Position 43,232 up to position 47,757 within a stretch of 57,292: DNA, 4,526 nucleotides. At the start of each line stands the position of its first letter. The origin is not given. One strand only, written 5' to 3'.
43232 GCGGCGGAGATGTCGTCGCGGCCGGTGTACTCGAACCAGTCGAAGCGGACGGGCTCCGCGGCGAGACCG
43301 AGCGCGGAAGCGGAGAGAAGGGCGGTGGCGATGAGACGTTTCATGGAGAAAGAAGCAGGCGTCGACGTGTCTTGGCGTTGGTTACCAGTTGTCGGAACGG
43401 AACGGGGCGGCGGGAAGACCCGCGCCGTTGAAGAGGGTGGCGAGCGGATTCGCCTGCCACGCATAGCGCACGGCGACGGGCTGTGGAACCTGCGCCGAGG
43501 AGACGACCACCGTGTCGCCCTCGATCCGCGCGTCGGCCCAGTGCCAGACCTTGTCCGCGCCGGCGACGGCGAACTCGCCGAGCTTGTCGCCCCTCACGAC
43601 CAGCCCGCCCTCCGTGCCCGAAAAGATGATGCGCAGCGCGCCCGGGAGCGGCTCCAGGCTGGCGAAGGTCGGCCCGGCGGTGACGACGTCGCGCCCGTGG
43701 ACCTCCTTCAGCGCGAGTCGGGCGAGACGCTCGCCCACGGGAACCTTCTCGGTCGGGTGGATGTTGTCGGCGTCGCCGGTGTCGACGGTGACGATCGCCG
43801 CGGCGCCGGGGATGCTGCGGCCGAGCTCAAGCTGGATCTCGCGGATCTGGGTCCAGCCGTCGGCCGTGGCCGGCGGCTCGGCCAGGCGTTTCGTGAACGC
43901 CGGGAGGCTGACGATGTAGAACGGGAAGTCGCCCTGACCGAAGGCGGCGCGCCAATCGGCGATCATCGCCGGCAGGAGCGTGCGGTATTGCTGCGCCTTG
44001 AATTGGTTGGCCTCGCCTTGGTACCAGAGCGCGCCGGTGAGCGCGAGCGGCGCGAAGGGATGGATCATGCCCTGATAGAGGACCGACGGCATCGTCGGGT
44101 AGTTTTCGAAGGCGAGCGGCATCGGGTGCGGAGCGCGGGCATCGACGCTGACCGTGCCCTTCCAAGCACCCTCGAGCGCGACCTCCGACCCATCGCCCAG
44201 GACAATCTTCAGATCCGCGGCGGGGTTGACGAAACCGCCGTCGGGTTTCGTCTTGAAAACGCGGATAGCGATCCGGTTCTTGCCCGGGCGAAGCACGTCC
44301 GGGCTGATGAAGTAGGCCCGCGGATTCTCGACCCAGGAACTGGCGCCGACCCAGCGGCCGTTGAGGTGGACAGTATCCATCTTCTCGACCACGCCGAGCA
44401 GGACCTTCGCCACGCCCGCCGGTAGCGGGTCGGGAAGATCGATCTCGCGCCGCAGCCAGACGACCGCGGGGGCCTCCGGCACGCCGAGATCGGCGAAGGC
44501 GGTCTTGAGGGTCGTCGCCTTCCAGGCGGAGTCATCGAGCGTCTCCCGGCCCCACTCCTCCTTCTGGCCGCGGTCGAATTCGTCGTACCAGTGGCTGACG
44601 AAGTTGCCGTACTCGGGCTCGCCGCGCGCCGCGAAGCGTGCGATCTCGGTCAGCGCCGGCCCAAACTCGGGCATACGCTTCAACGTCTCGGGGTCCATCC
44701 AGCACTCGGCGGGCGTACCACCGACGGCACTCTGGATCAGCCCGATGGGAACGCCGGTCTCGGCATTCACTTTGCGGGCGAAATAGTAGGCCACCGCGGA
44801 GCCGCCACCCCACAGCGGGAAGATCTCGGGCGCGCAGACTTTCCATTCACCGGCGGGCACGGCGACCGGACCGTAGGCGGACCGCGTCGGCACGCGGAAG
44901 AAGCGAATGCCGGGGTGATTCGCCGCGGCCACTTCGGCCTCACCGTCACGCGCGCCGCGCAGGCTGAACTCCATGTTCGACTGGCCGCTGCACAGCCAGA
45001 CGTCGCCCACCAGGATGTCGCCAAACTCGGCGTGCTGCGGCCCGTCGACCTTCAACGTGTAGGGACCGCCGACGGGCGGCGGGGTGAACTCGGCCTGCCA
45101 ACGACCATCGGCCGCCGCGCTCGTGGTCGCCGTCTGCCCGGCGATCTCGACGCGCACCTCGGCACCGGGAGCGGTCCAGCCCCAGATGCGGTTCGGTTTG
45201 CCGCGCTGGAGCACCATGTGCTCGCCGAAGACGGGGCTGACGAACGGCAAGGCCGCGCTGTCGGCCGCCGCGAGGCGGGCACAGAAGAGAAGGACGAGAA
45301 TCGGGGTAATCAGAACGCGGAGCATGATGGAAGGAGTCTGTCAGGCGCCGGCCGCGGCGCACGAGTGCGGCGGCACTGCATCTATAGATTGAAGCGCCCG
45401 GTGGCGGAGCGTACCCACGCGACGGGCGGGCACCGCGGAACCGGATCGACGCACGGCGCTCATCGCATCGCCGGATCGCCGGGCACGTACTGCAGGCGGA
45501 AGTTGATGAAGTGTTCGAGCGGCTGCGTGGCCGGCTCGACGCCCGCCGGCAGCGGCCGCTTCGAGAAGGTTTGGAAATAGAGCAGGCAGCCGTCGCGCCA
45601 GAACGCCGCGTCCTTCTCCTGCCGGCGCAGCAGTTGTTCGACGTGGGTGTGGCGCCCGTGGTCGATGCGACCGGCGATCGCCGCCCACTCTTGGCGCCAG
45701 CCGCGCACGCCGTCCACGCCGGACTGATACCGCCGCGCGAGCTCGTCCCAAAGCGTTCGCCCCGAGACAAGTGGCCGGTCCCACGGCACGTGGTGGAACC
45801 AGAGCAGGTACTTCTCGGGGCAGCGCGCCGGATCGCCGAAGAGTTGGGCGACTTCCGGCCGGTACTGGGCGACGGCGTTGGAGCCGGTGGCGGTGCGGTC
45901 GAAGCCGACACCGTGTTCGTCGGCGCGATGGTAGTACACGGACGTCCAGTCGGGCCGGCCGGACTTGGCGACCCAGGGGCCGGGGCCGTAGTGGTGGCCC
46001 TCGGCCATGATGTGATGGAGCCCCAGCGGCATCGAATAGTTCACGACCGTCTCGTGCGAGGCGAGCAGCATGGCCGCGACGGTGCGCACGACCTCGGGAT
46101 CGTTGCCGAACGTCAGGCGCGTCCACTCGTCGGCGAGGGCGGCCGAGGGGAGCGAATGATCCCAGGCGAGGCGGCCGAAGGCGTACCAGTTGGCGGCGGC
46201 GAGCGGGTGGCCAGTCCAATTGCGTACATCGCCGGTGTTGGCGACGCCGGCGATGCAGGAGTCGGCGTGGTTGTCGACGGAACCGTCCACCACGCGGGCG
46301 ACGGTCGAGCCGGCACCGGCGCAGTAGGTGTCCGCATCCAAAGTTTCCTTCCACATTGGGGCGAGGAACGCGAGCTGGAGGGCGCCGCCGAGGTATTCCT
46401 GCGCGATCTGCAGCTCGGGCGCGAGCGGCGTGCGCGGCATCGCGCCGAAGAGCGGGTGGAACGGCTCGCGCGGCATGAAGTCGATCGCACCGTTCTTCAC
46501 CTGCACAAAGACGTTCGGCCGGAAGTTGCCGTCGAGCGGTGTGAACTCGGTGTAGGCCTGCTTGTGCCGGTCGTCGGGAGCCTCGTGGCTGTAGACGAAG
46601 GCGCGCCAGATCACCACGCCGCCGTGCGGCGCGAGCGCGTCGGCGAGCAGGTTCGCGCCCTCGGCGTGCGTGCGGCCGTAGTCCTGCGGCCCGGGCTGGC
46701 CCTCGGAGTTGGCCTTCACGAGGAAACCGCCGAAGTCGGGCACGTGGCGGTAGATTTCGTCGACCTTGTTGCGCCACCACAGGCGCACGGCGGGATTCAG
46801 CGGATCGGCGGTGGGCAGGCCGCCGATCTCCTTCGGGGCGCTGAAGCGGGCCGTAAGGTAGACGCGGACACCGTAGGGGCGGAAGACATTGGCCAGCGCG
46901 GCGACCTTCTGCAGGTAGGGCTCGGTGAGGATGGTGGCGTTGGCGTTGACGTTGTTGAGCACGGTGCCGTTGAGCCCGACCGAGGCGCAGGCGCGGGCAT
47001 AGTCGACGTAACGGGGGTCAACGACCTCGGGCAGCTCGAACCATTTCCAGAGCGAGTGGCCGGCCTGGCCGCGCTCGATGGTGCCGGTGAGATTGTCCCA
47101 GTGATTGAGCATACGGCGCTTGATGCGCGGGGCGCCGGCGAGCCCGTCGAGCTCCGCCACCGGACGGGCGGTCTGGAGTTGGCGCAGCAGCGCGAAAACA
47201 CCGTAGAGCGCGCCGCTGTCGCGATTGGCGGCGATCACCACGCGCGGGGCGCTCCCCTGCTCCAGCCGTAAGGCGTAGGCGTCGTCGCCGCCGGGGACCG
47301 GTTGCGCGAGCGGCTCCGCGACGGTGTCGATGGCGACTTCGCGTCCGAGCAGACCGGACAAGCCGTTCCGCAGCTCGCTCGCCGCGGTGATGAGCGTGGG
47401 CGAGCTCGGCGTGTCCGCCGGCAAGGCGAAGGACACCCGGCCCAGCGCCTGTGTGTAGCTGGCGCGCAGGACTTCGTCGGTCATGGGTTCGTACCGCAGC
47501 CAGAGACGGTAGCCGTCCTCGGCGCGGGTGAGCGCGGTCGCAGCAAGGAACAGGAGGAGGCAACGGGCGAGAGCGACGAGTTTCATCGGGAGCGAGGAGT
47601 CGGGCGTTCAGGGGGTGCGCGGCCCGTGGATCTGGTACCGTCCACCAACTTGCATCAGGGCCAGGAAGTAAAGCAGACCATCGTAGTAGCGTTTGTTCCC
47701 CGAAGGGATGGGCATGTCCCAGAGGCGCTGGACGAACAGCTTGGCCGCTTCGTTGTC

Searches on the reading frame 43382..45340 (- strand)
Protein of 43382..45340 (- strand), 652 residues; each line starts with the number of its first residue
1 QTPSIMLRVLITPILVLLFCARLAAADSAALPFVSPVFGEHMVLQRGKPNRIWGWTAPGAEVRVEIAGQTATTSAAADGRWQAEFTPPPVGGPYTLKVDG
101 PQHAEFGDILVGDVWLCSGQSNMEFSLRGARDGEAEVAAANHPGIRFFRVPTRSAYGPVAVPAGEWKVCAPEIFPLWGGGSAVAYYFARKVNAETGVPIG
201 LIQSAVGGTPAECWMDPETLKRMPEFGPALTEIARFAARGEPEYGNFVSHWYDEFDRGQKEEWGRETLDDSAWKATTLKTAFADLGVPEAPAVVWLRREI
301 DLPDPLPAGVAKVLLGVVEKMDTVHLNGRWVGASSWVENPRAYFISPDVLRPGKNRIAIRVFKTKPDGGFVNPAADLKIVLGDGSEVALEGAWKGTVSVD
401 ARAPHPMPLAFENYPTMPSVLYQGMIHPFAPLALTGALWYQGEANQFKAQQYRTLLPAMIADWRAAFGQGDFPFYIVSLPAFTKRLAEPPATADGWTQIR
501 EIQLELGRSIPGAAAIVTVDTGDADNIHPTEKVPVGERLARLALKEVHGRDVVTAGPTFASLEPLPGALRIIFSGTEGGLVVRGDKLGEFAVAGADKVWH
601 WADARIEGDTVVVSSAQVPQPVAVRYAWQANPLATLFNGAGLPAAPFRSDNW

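Call 50: search_protein_families(library=pfam, proteins=[window:43382-45340:-], max_evalue=0.00001)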
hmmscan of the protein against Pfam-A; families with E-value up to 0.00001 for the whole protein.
window:43382-45340:- (652 aa): 2 families
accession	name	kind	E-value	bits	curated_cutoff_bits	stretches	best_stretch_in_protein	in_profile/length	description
PF03629.24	SASA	-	4.9e-19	69.3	24.8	2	433-544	119-225/226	Carbohydrate esterase, sialic acid-specific acetylesterase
PF02837.24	Glyco_hydro_2_N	-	4.7e-06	27.1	28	1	272-370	45-141/169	Glycosyl hydrolases family 2, sugar binding domain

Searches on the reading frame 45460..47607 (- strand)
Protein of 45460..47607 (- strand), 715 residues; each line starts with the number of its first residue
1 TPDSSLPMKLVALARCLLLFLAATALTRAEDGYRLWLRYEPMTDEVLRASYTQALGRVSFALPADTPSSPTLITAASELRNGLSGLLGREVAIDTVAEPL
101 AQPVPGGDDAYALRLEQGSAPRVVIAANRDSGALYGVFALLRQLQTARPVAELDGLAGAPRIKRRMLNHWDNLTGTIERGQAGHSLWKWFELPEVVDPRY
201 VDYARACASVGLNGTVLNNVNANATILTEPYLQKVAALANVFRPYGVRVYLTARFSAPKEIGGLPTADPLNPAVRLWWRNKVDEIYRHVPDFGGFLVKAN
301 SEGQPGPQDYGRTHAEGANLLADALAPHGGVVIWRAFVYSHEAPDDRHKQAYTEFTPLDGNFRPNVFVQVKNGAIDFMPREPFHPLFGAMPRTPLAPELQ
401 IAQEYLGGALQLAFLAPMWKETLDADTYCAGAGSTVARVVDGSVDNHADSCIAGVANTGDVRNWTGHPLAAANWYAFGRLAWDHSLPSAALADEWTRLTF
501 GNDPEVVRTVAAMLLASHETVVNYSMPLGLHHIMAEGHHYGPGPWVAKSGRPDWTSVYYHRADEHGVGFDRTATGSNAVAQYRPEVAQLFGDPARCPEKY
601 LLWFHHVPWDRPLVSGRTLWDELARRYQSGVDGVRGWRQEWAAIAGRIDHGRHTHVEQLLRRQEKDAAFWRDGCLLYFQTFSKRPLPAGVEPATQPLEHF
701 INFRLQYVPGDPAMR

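Call 50: search_protein_families(library=pfam, proteins=[window:45460-47607:-], max_evalue=0.00001)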
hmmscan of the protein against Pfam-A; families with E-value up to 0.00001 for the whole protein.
window:45460-47607:- (715 aa): 3 families
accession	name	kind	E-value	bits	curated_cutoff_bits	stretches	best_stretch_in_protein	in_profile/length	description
PF07488.18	Glyco_hydro_67M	-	3e-142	473.9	23.5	1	156-464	13-326/326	Glycosyl hydrolase family 67 middle domain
PF07477.17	Glyco_hydro_67C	-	1.4e-91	306.4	27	1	465-690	1-222/223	Glycosyl hydrolase family 67 C-terminus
PF03648.19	Glyco_hydro_67N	-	9.3e-12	45.7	24.3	0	35-93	1-54/120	Glycosyl hydrolase family 67 N-terminus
